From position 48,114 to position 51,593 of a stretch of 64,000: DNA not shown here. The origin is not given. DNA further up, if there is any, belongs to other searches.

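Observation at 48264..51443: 1059-aa fusion: unknown N-domain + Upf1/DNA2-type SF1 helicase with coiled-coil insert + single-HKD PLD nuclease + topoisomerase-type zinc ribbon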

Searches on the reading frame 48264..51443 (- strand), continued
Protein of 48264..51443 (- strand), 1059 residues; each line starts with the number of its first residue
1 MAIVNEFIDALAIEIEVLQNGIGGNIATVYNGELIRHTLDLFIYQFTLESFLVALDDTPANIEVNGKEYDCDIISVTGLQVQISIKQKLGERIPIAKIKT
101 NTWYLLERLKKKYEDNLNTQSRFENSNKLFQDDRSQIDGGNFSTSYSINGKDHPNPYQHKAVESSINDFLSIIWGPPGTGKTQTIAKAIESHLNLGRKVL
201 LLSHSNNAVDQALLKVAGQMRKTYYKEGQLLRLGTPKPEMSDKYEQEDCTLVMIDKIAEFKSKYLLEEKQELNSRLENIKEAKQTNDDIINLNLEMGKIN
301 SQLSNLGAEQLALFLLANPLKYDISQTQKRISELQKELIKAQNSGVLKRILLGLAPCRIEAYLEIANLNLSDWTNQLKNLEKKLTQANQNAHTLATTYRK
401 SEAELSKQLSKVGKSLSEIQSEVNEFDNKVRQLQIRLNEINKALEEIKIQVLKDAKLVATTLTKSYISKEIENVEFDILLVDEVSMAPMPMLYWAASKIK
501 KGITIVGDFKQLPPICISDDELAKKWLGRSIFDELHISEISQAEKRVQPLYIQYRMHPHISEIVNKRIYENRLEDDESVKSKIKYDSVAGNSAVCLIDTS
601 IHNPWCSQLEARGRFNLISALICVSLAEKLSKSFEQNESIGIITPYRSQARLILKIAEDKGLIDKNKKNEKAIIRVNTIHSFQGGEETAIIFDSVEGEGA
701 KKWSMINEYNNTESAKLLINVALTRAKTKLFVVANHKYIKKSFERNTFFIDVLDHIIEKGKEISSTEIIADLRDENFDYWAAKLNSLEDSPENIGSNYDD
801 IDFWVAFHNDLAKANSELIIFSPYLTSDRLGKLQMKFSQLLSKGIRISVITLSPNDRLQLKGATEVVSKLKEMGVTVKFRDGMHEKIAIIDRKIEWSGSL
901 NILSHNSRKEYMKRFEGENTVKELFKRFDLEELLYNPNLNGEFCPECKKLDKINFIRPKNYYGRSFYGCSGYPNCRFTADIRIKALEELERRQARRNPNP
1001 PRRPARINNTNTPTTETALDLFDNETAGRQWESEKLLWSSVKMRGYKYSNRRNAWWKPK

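Call 18: find_related_loci(query=A1, collection=genome_contigs, flank=8000)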
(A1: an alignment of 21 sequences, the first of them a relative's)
Query A1 (1059 aa) in genome_contigs; peptide patterns used: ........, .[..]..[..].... (x = any residue, [..] = any of these).
600 stretches matched a pattern (row limit reached: there are more); 67 encode a relative of the query (tblastn E <= 1e-3); 67 distinct loci.
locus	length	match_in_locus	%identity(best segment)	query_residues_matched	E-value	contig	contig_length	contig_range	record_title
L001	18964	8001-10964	27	2-987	1e-115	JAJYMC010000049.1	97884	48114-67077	MAG: Bacillota bacterium isolate DBS2-4.bin104 NODE_288_length_97884_cov_2.21121, whole genome shotgun sequence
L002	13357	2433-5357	27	4-976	9e-104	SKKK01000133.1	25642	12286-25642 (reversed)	MAG: Planctomycetaceae bacterium isolate CSSed162cmA_153 CSSed16-2cmA-3156, whole genome shotgun sequence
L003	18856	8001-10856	26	4-962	1e-102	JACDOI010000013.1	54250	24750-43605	MAG: Bacillota bacterium isolate GB_MAG17_124 c_000000000466, whole genome shotgun sequence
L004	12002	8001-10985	29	6-934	4e-93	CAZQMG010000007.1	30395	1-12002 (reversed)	MAG TPA_asm: uncultured Clostridia bacterium isolate binchicken_co262_90 genome assembly, contig: NODE_1352_length_30395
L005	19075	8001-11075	26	12-1006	2e-88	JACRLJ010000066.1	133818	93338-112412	MAG: Candidatus Hydrogenedentota bacterium isolate NC_groundwater_1878_Pr3_B-0.1um_59_9 SR2-18-B1_coassembly_3495, whole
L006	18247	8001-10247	25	155-915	6e-55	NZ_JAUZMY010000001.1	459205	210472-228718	Nocardiopsis codii strain CT-R113 NODE_1_length_459205_cov_25.896026, whole genome shotgun sequence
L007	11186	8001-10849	27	7-953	2e-54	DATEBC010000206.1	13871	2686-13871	MAG TPA_asm: Sedimentisphaerales bacterium isolate SMAG_U8234 k141_53567, whole genome shotgun sequence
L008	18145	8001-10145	25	4-902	2e-47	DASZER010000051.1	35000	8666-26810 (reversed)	MAG TPA_asm: Frankiaceae bacterium isolate SMAG_U6499 k141_431792, whole genome shotgun sequence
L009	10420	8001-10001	24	56-902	8e-47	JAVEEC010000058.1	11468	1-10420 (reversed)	MAG: Frankiaceae bacterium isolate BP_191 scaffold_866520, whole genome shotgun sequence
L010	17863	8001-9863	33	1-776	2e-44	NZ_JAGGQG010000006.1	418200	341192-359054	Bacillus sp. ISL-18 ISL18_7, whole genome shotgun sequence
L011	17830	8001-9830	33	4-768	1e-43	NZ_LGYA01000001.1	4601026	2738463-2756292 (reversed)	Peribacillus butanolivorans strain DSM 18926 super1, whole genome shotgun sequence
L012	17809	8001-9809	31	4-760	2e-42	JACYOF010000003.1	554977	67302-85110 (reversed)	Bacillus thuringiensis strain s1930 strain_1930_contig3, whole genome shotgun sequence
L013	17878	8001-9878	32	3-780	1e-41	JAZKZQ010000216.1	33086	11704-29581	MAG: Cellulosilyticum sp. isolate T1900045086_TC20190080.MAGScoT_cleanbin_000033 SGB_4686_k141_1641198, whole genome sho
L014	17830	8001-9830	32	4-768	1e-41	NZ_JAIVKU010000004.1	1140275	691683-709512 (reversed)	Guptibacillus hwajinpoensis strain SaN0-1 SaN0-1_ctg004, whole genome shotgun sequence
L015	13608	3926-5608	28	81-774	1e-40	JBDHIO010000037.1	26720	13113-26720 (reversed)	MAG: Gemmatimonadota bacterium isolate BHB10-2_Bin_304 BHB10-2_Bin_304_scaffold_9719, whole genome shotgun sequence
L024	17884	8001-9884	30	8-743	1e-31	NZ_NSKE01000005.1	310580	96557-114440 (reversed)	Aliifodinibius salipaludis strain WN023 contig5, whole genome shotgun sequence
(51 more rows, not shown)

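Call 20: find_encoding_contigs(protein=P0017, flank=6000, max_places=2)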
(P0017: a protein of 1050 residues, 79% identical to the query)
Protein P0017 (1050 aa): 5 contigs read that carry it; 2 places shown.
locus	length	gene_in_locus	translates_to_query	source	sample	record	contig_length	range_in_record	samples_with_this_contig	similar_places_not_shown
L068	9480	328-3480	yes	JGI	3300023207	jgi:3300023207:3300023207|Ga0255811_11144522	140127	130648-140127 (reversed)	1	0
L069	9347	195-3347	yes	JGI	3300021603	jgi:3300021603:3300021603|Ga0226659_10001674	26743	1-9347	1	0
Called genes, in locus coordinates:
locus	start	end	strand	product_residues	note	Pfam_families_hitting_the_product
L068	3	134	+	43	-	?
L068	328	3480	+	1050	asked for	PF04851:ResIII, PF13086:AAA_11, PF13245:AAA_19 (weak), PF13604:AAA_30 (weak), PF13086:AAA_11, PF13087:AAA_12, PF13091:PLDc_2, PF01396:Zn_ribbon_Top1, +1 more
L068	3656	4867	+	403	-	PF00872:Transposase_mut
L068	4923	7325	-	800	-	PF13089:PP_kinase_N, PF02503:PP_kinase, PF17941:PP_kinase_C_1, PF13091:PLDc_2 (weak), PF13090:PP_kinase_C, PF03960:ArsC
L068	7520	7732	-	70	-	-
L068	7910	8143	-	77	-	PF13420:Acetyltransf_4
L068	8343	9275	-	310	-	PF03462:PCRF, PF00472:RF-1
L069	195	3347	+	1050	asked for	PF04851:ResIII, PF13086:AAA_11, PF13245:AAA_19 (weak), PF13604:AAA_30 (weak), PF13086:AAA_11, PF13087:AAA_12, PF13091:PLDc_2, PF01396:Zn_ribbon_Top1, +1 more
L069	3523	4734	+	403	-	PF00872:Transposase_mut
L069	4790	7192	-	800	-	PF13089:PP_kinase_N, PF02503:PP_kinase, PF17941:PP_kinase_C_1, PF13091:PLDc_2 (weak), PF13090:PP_kinase_C, PF03960:ArsC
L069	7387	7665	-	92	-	-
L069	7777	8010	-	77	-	PF13420:Acetyltransf_4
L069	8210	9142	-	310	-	PF03462:PCRF, PF00472:RF-1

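Call 21: find_encoding_contigs(protein=P0024, flank=6000, max_places=2)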
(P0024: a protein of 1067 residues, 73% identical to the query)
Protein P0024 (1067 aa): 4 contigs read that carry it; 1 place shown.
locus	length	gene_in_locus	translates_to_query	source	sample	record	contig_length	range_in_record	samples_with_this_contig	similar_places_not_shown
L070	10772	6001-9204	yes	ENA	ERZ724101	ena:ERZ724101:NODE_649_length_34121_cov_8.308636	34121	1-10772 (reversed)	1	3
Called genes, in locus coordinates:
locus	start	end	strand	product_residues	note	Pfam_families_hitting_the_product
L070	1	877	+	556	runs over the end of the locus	PF00512:HisKA, PF02518:HATPase_c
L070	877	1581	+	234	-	PF00072:Response_reg, PF00486:Trans_reg_C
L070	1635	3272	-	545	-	PF03721:UDPG_MGDP_dh_N, PF00984:UDPG_MGDP_dh, PF03720:UDPG_MGDP_dh_C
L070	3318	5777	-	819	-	PF01588:tRNA_bind, PF03483:B3_4, PF03484:B5, PF17759:tRNA_synthFbeta, PF03147:FDX-ACB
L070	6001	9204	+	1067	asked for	PF04851:ResIII (faint), PF13086:AAA_11, PF13245:AAA_19, PF13604:AAA_30 (faint), PF01443:Viral_helicase1 (faint), PF13087:AAA_12, PF13091:PLDc_2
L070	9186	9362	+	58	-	-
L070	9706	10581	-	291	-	PF04184:ST7 (faint)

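Call 22: find_encoding_contigs(protein=P0041, flank=6000, max_places=2)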
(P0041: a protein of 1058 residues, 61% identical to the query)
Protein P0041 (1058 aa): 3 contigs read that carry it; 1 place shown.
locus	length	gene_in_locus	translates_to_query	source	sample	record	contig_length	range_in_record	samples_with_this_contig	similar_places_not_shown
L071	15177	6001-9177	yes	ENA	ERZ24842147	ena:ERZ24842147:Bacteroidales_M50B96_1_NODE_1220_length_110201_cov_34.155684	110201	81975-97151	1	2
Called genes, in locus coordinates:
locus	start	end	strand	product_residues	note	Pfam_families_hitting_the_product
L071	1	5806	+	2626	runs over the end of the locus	PF04851:ResIII (faint), PF00270:DEAD, PF00271:Helicase_C, PF00580:UvrD-helicase, PF13245:AAA_19, PF00580:UvrD-helicase, PF13361:UvrD_C, PF13538:UvrD_C_2 (faint)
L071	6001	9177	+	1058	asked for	PF04851:ResIII (weak), PF13086:AAA_11, PF13245:AAA_19, PF13604:AAA_30 (weak), PF01443:Viral_helicase1 (faint), PF13087:AAA_12, PF13091:PLDc_2, PF01396:Zn_ribbon_Top1 (weak)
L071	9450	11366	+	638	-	PF10592:AIPR, PF00313:CSD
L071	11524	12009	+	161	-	PF00589:Phage_integrase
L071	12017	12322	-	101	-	-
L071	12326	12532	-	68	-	-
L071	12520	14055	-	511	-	-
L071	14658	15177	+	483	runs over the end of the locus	PF12161:HsdM_N, PF02384:N6_Mtase, PF07669:Eco57I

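Call 23: find_encoding_contigs(protein=P0043, flank=6000, max_places=2)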
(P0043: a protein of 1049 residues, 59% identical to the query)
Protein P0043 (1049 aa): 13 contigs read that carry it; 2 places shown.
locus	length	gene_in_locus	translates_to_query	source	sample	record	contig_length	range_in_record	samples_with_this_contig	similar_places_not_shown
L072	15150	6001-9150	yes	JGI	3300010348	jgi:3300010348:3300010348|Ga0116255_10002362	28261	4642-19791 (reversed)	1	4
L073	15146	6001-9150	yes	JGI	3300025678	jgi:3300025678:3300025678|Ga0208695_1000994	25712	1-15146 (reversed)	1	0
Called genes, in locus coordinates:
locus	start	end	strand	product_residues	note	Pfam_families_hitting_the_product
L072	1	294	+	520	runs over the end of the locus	PF18962:Por_Secre_tail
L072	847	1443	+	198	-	-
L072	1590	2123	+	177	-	-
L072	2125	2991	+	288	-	PF01555:N6_N4_Mtase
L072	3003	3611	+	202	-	PF02976:MutH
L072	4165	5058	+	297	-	PF01939:NucS_C, PF01878:EVE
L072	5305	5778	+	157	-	-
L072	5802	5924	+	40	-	-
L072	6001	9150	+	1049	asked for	PF04851:ResIII (weak), PF13086:AAA_11, PF13245:AAA_19, PF13604:AAA_30 (faint), PF13087:AAA_12, PF13091:PLDc_2, PF01396:Zn_ribbon_Top1 (weak)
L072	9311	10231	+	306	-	PF04326:SLFN_AlbA_2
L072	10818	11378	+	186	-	PF08645:PNK3P, PF00702:Hydrolase, PF13242:Hydrolase_like, PF13419:HAD_2 (weak)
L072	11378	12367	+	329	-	PF01820:Dala_Dala_lig_N, PF07478:Dala_Dala_lig_C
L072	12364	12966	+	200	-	PF02357:NusG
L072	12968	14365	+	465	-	PF01406:tRNA-synt_1e, PF09334:tRNA-synt_1g, PF09190:DALR_2, PF23493:CysS_C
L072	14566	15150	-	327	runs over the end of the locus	PF00294:PfkB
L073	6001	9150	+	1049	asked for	PF04851:ResIII (weak), PF13086:AAA_11, PF13245:AAA_19, PF13604:AAA_30 (faint), PF13087:AAA_12, PF13091:PLDc_2, PF01396:Zn_ribbon_Top1 (weak)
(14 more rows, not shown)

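Call 38: search_protein_families(library=pfam, proteins=[L011:7980-10226:+, L011:10532-11530:+, L011:5917-7734:+, L024:7962-9944:+, L024:6882-7808:+, L024:10042-10821:-, L001:7983-11093:+], max_evalue=0.001)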
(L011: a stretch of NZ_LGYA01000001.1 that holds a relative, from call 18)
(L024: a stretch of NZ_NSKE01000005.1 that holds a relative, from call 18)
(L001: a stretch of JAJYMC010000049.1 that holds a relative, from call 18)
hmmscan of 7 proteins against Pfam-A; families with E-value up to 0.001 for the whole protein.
L011:7980-10226:+ (748 aa): 11 families
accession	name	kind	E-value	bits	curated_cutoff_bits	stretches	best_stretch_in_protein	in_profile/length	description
PF13087.12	AAA_12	-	8.8e-28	97.6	27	1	400-585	16-194/195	AAA domain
PF13086.12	AAA_11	-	2e-27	97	27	1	146-366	7-253/257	AAA domain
PF13245.12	AAA_19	-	1.1e-11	45.5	25.1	1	159-366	11-132/134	AAA domain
PF13604.12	AAA_30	-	3.5e-11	43.6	27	1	144-210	4-69/191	AAA domain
PF04851.21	ResIII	-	8e-06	26.3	22.5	1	159-225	23-90/164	Type III restriction enzyme, res subunit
PF00580.27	UvrD-helicase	-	2.8e-05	24.4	23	0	158-229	12-89/271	UvrD/REP helicase N-terminal domain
PF05127.21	NAT10_TcmA_helicase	-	0.00017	21.9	22.7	0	166-213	4-52/176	RNA cytidine acetyltransferase NAT10/TcmA, helicase domain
PF05970.20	PIF1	-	0.00018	21.6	25.9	0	352-370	141-161/223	PIF1-like helicase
PF13173.12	AAA_14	-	0.00033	21.1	27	0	159-204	2-46/129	AAA domain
PF13538.12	UvrD_C_2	-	0.00033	20.9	27.4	0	527-578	3-48/52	UvrD-like helicase C-terminal domain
PF00004.35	AAA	-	0.00035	21.5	21.2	0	164-195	3-31/131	ATPase family associated with various cellular activities (AAA)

L011:10532-11530:+ (332 aa): 1 family
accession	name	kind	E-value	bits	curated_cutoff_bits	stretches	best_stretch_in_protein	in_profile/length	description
PF00296.26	Bac_luciferase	-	1.3e-38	133.6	27.9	1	1-299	1-309/314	Luciferase-like monooxygenase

L011:5917-7734:+ (605 aa): 2 families
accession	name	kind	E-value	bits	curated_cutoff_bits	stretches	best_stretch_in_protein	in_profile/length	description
PF01432.26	Peptidase_M3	-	5.2e-76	257.3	27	1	210-590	2-456/457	Peptidase family M3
PF08439.15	Peptidase_M3_N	-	1.9e-16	60.5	25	1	121-189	2-70/70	Oligopeptidase F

L024:7962-9944:+ (660 aa): 9 families
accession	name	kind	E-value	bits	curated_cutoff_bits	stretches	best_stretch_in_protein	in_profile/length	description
PF13086.12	AAA_11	-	1.1e-31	111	27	1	161-403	3-255/257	AAA domain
PF13087.12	AAA_12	-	4.2e-29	101.9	27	1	430-634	5-194/195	AAA domain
PF13604.12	AAA_30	-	3.5e-14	53.4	27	2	342-402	67-132/191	AAA domain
PF13245.12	AAA_19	-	9e-14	52.2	25.1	1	164-401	1-132/134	AAA domain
PF05127.21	NAT10_TcmA_helicase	-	5e-06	26.9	22.7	0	181-253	4-77/176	RNA cytidine acetyltransferase NAT10/TcmA, helicase domain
PF04851.21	ResIII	-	1.4e-05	25.5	22.5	1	172-294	19-115/164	Type III restriction enzyme, res subunit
PF01443.25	Viral_helicase1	-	1.5e-05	25.4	21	1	346-405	44-104/228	Viral superfamily 1 RNA helicase core domain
PF13538.12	UvrD_C_2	-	1.9e-05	24.9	27.4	0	567-594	4-32/52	UvrD-like helicase C-terminal domain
PF01637.24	ATPase_2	-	0.00087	19.6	33.2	0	166-262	12-104/225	ATPase domain predominantly from Archaea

L024:6882-7808:+ (308 aa): 1 family
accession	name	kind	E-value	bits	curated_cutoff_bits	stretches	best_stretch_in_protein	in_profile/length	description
PF00392.27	GntR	-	3.4e-14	52.7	27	1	18-78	4-64/64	Bacterial regulatory proteins, gntR family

L024:10042-10821:- (259 aa): 1 family
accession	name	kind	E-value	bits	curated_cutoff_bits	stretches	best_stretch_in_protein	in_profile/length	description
PF05430.17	Methyltransf_30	-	1.3e-19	70.8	22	1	118-232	6-122/124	S-adenosyl-L-methionine-dependent methyltransferase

L001:7983-11093:+ (1036 aa): 12 families
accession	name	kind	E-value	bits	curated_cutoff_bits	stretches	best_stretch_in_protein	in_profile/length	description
PF13086.12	AAA_11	-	3.2e-27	96.4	27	1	157-511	2-254/257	AAA domain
PF13087.12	AAA_12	-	1.9e-26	93.3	27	1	546-733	14-193/195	AAA domain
PF01396.24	Zn_ribbon_Top1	-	6.8e-16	58.2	32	2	1003-1035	3-35/39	Topoisomerase DNA binding C4 zinc finger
PF13604.12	AAA_30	-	1.7e-09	38.1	27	1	157-226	2-74/191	AAA domain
PF13245.12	AAA_19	-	7.9e-09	36.2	25.1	1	161-213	1-55/134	AAA domain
PF13091.12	PLDc_2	-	2.2e-07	31.2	27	1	810-915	6-124/132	PLD-like domain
PF12329.13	TMF_DNA_bd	-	0.00012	22.4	35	0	298-339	33-74/74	TATA element modulatory factor 1 DNA binding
PF01443.25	Viral_helicase1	-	0.00014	22.2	21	0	470-516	59-106/228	Viral superfamily 1 RNA helicase core domain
PF00580.27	UvrD-helicase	-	0.00018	21.7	23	1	158-349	2-194/271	UvrD/REP helicase N-terminal domain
PF05127.21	NAT10_TcmA_helicase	-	0.0002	21.7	22.7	0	178-228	4-55/176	RNA cytidine acetyltransferase NAT10/TcmA, helicase domain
PF13538.12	UvrD_C_2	-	0.00049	20.4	27.4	0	675-731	4-52/52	UvrD-like helicase C-terminal domain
PF13191.12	AAA_16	-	0.00064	20.7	32.6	0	172-255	25-103/167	AAA ATPase domain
